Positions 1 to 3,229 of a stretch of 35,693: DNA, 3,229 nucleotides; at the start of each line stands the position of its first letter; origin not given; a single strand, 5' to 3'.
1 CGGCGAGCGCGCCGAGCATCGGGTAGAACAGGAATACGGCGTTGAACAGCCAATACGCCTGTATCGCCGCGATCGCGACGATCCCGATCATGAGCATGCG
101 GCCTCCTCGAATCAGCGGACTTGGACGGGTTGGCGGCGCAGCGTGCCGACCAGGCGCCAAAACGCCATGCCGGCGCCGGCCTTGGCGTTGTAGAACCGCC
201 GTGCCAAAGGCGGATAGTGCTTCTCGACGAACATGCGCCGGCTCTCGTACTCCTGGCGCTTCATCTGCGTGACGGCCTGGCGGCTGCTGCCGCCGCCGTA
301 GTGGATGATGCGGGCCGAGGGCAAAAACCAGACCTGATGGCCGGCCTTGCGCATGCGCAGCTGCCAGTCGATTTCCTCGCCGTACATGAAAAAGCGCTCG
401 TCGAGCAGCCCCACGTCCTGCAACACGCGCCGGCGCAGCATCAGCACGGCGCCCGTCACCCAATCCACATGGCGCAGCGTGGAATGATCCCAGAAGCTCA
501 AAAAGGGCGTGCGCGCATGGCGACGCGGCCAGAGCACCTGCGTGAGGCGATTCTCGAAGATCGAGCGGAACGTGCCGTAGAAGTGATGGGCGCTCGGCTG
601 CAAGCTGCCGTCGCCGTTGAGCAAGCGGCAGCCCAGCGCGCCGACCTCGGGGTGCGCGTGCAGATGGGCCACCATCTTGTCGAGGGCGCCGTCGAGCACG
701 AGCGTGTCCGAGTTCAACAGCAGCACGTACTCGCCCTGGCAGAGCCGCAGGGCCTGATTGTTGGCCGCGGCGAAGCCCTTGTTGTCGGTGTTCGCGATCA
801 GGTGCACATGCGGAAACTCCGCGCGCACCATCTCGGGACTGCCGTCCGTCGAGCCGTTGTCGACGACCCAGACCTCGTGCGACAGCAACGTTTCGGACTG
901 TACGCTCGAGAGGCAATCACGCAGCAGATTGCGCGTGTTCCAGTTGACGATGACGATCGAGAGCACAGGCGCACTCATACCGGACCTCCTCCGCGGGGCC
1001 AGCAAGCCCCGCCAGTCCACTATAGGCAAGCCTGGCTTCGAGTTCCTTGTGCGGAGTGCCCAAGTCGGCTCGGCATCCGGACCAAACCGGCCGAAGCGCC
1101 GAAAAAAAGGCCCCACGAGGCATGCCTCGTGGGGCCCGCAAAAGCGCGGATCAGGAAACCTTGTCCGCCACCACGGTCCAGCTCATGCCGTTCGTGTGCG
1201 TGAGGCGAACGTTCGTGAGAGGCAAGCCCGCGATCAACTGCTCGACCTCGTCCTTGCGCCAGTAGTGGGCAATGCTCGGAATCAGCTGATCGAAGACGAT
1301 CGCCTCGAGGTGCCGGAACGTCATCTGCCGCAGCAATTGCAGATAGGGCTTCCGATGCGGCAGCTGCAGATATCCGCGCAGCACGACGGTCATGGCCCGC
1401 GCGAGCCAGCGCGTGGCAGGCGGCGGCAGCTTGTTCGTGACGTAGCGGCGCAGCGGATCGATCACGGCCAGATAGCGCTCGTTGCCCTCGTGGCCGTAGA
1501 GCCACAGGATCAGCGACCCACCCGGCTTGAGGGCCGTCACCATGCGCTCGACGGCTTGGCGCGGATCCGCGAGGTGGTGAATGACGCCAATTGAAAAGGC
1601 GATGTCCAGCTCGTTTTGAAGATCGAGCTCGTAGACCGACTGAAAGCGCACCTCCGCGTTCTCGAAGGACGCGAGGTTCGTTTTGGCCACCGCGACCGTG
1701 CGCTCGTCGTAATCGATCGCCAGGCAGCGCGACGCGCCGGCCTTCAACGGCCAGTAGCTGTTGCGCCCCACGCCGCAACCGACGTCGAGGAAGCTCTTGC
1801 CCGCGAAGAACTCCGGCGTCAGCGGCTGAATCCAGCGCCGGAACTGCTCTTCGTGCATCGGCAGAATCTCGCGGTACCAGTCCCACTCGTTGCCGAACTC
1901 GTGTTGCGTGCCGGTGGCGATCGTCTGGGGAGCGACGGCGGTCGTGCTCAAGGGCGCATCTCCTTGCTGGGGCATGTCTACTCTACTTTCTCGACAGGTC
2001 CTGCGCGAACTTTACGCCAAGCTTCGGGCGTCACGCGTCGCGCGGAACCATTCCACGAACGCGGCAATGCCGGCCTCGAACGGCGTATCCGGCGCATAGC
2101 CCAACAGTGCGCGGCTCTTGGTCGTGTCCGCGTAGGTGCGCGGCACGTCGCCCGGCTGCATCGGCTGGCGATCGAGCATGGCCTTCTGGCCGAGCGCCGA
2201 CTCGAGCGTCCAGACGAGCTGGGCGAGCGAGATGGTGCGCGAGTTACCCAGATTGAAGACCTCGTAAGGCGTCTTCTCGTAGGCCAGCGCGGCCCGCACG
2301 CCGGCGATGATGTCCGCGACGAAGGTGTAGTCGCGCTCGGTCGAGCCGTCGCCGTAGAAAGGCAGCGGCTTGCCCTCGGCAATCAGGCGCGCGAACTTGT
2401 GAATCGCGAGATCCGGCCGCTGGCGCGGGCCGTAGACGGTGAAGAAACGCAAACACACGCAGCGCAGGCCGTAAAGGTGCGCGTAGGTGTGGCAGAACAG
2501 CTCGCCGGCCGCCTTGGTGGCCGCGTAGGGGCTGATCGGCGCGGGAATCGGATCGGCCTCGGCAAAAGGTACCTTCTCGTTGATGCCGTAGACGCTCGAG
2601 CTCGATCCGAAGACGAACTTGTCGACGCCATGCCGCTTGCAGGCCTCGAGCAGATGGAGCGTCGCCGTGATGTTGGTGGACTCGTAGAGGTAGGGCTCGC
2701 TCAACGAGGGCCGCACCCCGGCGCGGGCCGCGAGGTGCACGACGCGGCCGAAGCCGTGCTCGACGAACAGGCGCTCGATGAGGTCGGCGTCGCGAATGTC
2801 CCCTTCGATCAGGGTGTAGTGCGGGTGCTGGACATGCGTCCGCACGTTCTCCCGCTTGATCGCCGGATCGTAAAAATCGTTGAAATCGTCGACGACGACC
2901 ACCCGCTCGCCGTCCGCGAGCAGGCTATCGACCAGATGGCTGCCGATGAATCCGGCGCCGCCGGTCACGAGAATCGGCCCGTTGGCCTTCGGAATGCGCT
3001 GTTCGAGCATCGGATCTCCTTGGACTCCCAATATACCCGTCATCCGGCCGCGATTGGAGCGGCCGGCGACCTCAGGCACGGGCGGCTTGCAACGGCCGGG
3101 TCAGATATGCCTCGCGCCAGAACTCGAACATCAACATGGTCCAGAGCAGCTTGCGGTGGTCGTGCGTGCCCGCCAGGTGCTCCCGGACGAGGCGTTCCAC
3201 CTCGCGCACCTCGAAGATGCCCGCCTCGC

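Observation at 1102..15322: Divergent envelope-glycan locus pairing a lipid-carrier sugar-activation module with four GT-C-like membrane proteins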

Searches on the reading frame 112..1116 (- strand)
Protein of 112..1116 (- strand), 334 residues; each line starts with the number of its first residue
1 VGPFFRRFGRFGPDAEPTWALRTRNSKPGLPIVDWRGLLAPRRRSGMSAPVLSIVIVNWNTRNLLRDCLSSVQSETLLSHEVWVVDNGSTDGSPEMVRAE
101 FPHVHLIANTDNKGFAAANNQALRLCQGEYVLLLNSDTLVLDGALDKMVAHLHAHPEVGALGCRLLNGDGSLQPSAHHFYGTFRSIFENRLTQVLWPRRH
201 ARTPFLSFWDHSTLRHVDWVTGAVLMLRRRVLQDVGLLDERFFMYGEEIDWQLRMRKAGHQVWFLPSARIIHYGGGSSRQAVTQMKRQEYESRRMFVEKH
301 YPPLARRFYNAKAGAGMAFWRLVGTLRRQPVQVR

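Call 19: search_protein_families(library=pfam, proteins=[window:112-1116:-], max_evalue=0.001)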
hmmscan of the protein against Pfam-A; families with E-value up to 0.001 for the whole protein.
window:112-1116:- (334 aa): 6 families
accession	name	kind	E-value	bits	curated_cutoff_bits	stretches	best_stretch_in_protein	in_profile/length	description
PF00535.33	Glycos_transf_2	-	2.9e-28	99.3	23.3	1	53-195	1-145/168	Glycosyl transferase family 2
PF13641.12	Glyco_tranf_2_3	-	2.6e-20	73.9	27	1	52-290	3-229/230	Glycosyltransferase like family 2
PF13632.12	Glyco_trans_2_3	-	1.1e-09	38.9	27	1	130-288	1-139/198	Glycosyl transferase family group 2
PF10111.15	Glyco_tranf_2_2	-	5.7e-06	26.5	27.3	0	79-149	29-103/276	Glycosyltransferase like family 2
PF13704.12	Glyco_tranf_2_4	-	0.00087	20.2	27.5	0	76-138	16-82/98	Glycosyl transferase family 2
PF13712.12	Glyco_tranf_2_5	-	0.00089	19.5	27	0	106-263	32-178/210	Glycosyltransferase like family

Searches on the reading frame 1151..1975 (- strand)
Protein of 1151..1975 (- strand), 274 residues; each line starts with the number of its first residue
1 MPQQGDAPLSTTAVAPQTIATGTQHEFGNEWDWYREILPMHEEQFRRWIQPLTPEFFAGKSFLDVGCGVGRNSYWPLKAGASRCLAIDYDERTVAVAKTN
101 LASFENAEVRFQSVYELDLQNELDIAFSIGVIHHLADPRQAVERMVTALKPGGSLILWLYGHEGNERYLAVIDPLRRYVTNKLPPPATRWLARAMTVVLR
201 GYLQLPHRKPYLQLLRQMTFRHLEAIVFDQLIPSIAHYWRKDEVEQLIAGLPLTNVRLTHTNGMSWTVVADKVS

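Call 3: search_protein_families(library=pfam, proteins=[window:1151-1975:-], max_evalue=0.01)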
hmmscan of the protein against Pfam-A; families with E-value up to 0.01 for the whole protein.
window:1151-1975:- (274 aa): 11 families
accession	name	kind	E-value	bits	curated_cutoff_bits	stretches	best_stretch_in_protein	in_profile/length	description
PF08241.18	Methyltransf_11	-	8.2e-17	62.1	21.2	1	63-157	1-95/95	Methyltransferase domain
PF13649.12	Methyltransf_25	-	1.2e-14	55.2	27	1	63-153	2-97/97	Methyltransferase domain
PF08242.18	Methyltransf_12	-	1.6e-14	54.8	30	1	63-155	1-98/98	Methyltransferase domain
PF13847.12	Methyltransf_31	-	1.9e-12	47.5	27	1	59-157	4-109/145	Methyltransferase domain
PF13489.12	Methyltransf_23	-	6.6e-12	45.9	27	1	43-157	7-116/164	Methyltransferase domain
PF08003.17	Methyltransf_9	-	2e-09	37.3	23.8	1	57-178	114-236/315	Protein of unknown function (DUF1698)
PF06325.19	PrmA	-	3.7e-07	30.4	22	1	58-157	161-258/296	Ribosomal protein L11 methyltransferase (PrmA)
PF05175.20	MTS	-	3.7e-05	23.9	23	1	59-166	32-147/170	Methyltransferase small domain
PF03848.20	TehB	-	0.00052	19.9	20.4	1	62-153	34-128/193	Tellurite resistance protein TehB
PF03602.21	Cons_hypoth95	-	0.0034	17.5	24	1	52-111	39-93/182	Conserved hypothetical protein 95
PF02353.26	CMAS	-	0.0085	15.9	27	0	58-157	62-164/273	Mycolic acid cyclopropane synthetase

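Call 4: search_protein_families(library=ncbifam, proteins=[window:1151-1975:-], max_evalue=0.01)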
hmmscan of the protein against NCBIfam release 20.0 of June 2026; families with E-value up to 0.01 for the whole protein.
window:1151-1975:- (274 aa): 29 families (the best 25 are shown)
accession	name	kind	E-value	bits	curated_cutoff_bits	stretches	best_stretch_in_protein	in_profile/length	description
TIGR04290.1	meth_Rta_06860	hypoth_equivalog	1.8e-11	43.9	300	1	48-145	39-138/226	TIGR04290 family methyltransferase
TIGR00452.1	TIGR00452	equivalog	3.3e-11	42.6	275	1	57-178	116-238/316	tRNA 5-methoxyuridine(34)/uridine 5-oxyacetic acid(34) synthase CmoB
NF011650.0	PRK15068.1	equivalog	7.2e-11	41.5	209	1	57-178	121-244/324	tRNA 5-methoxyuridine(34)/uridine 5-oxyacetic acid(34) synthase CmoB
TIGR01983.1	UbiG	equivalog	9.3e-11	41.5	102.95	1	55-157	46-151/228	bifunctional 2-polyprenyl-6-hydroxyphenol methylase/3-demethylubiquinol 3-O-methyltransferase UbiG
NF041537.1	ArsM_AhpD_UU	exception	1.5e-08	33.8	510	1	58-157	76-180/345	arsenite methyltransferase/AhpD domain selenoprotein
TIGR02072.1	BioC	equivalog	3.6e-08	33.5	184.95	1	58-161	34-136/244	malonyl-ACP O-methyltransferase BioC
NF047649.1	MTase_UXPK_star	exception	7.5e-08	31.7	460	1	57-157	76-181/283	methyltransferase/UXPK-star double selenoprotein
NF041536.1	ArsM_DUF2284_UU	exception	9.1e-07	27.6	575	1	58-157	76-180/459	arsenite methyltransferase/DUF2284 domain selenoprotein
NF043040.1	corrin_prot_MT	hypoth_equivalog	3.2e-06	26.8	180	1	56-157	38-147/216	corrinoid protein-associated methyltransferase CpaM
TIGR01934.1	MenG_MenH_UbiE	subfamily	4e-06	26.3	158.35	1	55-158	38-142/223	ubiquinone/menaquinone biosynthesis methyltransferase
NF045667.1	MTase_DVU1556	equivalog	8.2e-06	25.4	155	1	58-157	22-119/213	DVU_1556 family methyltransferase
NF001785.0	PRK00517.2-2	equivalog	1e-05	24.8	188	1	56-122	143-209/282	50S ribosomal protein L11 methyltransferase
TIGR00406.1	prmA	equivalog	4.4e-05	23.1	183.15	1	59-157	160-257/288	50S ribosomal protein L11 methyltransferase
NF004851.0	PRK06202.1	equivalog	5.8e-05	22.6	243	1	44-138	47-145/237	hypothetical protein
TIGR02021.1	BchM-ChlM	equivalog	6.9e-05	22.4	158.9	1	45-137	41-133/218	magnesium protoporphyrin IX methyltransferase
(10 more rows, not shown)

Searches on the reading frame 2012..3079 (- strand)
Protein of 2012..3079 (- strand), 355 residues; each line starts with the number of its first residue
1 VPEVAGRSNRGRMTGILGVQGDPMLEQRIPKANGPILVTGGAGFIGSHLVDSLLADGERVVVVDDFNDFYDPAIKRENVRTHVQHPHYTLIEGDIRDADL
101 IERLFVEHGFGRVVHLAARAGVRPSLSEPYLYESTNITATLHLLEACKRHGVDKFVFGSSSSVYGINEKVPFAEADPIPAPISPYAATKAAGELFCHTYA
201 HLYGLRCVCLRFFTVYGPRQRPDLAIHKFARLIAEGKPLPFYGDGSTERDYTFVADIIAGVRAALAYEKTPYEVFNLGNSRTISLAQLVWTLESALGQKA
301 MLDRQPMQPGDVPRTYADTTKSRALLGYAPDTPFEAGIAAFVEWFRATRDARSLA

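Call 3: search_protein_families(library=pfam, proteins=[window:2012-3079:-], max_evalue=0.01)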
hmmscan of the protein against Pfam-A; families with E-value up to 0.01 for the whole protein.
window:2012-3079:- (355 aa): 10 families
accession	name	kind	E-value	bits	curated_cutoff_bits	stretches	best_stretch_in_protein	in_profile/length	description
PF16363.11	GDP_Man_Dehyd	-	5.2e-64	217.2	27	1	37-339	1-330/332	GDP-mannose 4,6 dehydratase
PF01370.27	Epimerase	-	3.5e-61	207.1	20.9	1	36-278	1-240/240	NAD dependent epimerase/dehydratase family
PF01073.25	3Beta_HSD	-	2.7e-19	69.7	22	1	37-257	1-221/280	3-beta hydroxysteroid dehydrogenase/isomerase family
PF04321.23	RmlD_sub_bind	-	1.3e-17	64.3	27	1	36-287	3-222/287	RmlD substrate binding domain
PF02719.21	Polysacc_synt_2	-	3.8e-15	56.3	20.2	1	36-240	1-193/293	Polysaccharide biosynthesis protein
PF07993.18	NAD_binding_4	-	4.3e-10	39.6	20.1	1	38-217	1-209/258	Male sterility protein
PF13460.12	NAD_binding_10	-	1e-07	32.5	27.2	1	40-190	1-125/184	NAD(P)H-binding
PF00106.31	adh_short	-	2e-06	27.8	26.6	1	36-203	3-167/195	short chain dehydrogenase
PF05368.20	NmrA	-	4.6e-05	23.6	27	1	35-160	4-107/298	NmrA-like family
PF08659.16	KR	-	0.00013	22.4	22.6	1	36-175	3-152/180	KR domain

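Call 4: search_protein_families(library=ncbifam, proteins=[window:2012-3079:-], max_evalue=0.01)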
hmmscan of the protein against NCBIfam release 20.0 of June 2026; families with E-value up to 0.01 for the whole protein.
window:2012-3079:- (355 aa): 44 families (the best 25 are shown)
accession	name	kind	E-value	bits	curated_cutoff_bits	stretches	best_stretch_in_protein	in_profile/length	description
TIGR01179.1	galE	equivalog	1.4e-57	195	262.3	1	36-345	2-325/332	UDP-glucose 4-epimerase GalE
TIGR01181.1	dTDP_gluc_dehyt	equivalog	6.2e-54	183.2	365.1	1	36-350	2-316/321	dTDP-glucose 4,6-dehydratase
TIGR04180.1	EDH_00030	hypoth_equivalog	4.2e-48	163.9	475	1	36-331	1-295/297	NAD-dependent 4,6-dehydratase LegB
NF007956.0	PRK10675.1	subfamily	7.8e-37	127.1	394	2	36-193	3-157/338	UDP-glucose 4-epimerase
NF011728.1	PRK15181.1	equivalog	3.2e-36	125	760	1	35-345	17-337/348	Vi polysaccharide biosynthesis UDP-N-acetylglucosaminuronic acid C-4 epimerase TviC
NF007490.0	PRK10084.1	subfamily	3.3e-30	105.3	649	1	36-348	3-337/361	dTDP-glucose 4,6-dehydratase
TIGR02197.1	heptose_epim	equivalog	1.1e-29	103.7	274.6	1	36-346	1-314/316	ADP-glyceromanno-heptose 6-epimerase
NF007582.0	PRK10217.1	equivalog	6.3e-29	101.2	698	1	36-348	4-334/355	dTDP-glucose 4,6-dehydratase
NF043036.1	ErythonDh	equivalog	4.3e-19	68.9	325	1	36-230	3-194/321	D-erythronate dehydrogenase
TIGR02622.1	CDP_4_6_dhtase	equivalog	6.9e-19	68.2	278.45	1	36-202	7-171/352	CDP-glucose 4,6-dehydratase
NF042422.1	oxyalk_red_OleD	equivalog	1.1e-17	64.4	580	1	36-258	3-208/329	2-alkyl-3-oxoalkanoate reductase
NF047922.1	GDPFucSynFcl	equivalog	3.1e-17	63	500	1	92-348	36-304/308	GDP-L-fucose synthase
TIGR03466.1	HpnA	hypoth_equivalog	4.8e-17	61.8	367.65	1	36-300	3-250/327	hopanoid-associated sugar epimerase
TIGR01214.1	rmlD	equivalog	2.1e-15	56.6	224.05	1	36-304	2-235/285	dTDP-4-dehydrorhamnose reductase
TIGR01472.1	gmd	equivalog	6.8e-15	55.1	415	1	37-269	4-243/342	GDP-mannose 4,6-dehydratase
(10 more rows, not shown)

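Call 33: search_solved_structures(query=window:2012-3079:-, max_evalue=1e-20)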
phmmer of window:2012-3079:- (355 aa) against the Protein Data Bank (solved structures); distinct sequences matched with E-value up to 1e-20: 75 (the best 60 are shown).
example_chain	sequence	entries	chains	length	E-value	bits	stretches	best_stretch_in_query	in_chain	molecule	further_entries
5u4q_A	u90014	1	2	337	3.3e-82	279.7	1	36-346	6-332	dTDP-glucose 4,6-dehydratase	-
6zl6_A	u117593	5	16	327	5e-61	210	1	36-346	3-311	Epimerase domain-containing protein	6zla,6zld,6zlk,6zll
6zlj_A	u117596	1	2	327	1.8e-60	208.2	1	36-346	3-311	Epimerase domain-containing protein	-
4zrm_A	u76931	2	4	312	6.7e-55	189.9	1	36-348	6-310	UDP-glucose 4-epimerase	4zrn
6kv9_A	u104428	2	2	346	1e-50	176.1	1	32-348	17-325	MoeE5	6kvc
7ys8_A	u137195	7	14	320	2.2e-49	171.7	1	37-347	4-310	UDP-glucose 4-epimerase | UDP-glucose 4-epimerase along with EC 5.1.3.2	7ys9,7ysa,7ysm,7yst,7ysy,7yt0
6dnt_A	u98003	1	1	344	3e-49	171.3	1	35-347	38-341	NAD-dependent epimerase/dehydratase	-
2p5u_A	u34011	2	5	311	1.3e-46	162.6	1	36-347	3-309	UDP-glucose 4-epimerase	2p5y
10ke_A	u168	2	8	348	2.7e-46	161.6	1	37-346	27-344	Capsular polysaccharide biosynthesis protein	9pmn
6wjb_A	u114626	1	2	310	1e-45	159.7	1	36-326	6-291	NAD-dependent epimerase/dehydratase family protein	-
1sb8_A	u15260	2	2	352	6.7e-45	157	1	25-345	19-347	wbpP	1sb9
6wj9_A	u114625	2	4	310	9.6e-45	156.5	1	36-326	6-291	NAD-dependent epimerase/dehydratase family protein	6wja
3ru7_A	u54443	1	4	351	6.4e-44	153.7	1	36-345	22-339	WbgU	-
3ru9_A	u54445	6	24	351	6.8e-44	153.7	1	36-345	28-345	WbgU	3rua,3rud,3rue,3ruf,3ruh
3lu1_A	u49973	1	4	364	7.4e-44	153.5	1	36-345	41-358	WbgU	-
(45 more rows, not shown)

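Call 77: search_solved_structures(query=window:2012-3079:-, max_evalue=1e-50, show_alignments=2)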
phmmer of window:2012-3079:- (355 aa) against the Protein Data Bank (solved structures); distinct sequences matched with E-value up to 1e-50: 5.
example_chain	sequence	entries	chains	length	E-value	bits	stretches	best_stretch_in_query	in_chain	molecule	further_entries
5u4q_A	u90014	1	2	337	3.3e-82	279.7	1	36-346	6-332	dTDP-glucose 4,6-dehydratase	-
6zl6_A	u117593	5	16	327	5e-61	210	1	36-346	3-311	Epimerase domain-containing protein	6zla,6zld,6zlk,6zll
6zlj_A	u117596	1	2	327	1.8e-60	208.2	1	36-346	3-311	Epimerase domain-containing protein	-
4zrm_A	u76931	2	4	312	6.7e-55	189.9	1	36-348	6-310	UDP-glucose 4-epimerase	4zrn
6kv9_A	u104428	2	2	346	1e-50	176.1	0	32-348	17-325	MoeE5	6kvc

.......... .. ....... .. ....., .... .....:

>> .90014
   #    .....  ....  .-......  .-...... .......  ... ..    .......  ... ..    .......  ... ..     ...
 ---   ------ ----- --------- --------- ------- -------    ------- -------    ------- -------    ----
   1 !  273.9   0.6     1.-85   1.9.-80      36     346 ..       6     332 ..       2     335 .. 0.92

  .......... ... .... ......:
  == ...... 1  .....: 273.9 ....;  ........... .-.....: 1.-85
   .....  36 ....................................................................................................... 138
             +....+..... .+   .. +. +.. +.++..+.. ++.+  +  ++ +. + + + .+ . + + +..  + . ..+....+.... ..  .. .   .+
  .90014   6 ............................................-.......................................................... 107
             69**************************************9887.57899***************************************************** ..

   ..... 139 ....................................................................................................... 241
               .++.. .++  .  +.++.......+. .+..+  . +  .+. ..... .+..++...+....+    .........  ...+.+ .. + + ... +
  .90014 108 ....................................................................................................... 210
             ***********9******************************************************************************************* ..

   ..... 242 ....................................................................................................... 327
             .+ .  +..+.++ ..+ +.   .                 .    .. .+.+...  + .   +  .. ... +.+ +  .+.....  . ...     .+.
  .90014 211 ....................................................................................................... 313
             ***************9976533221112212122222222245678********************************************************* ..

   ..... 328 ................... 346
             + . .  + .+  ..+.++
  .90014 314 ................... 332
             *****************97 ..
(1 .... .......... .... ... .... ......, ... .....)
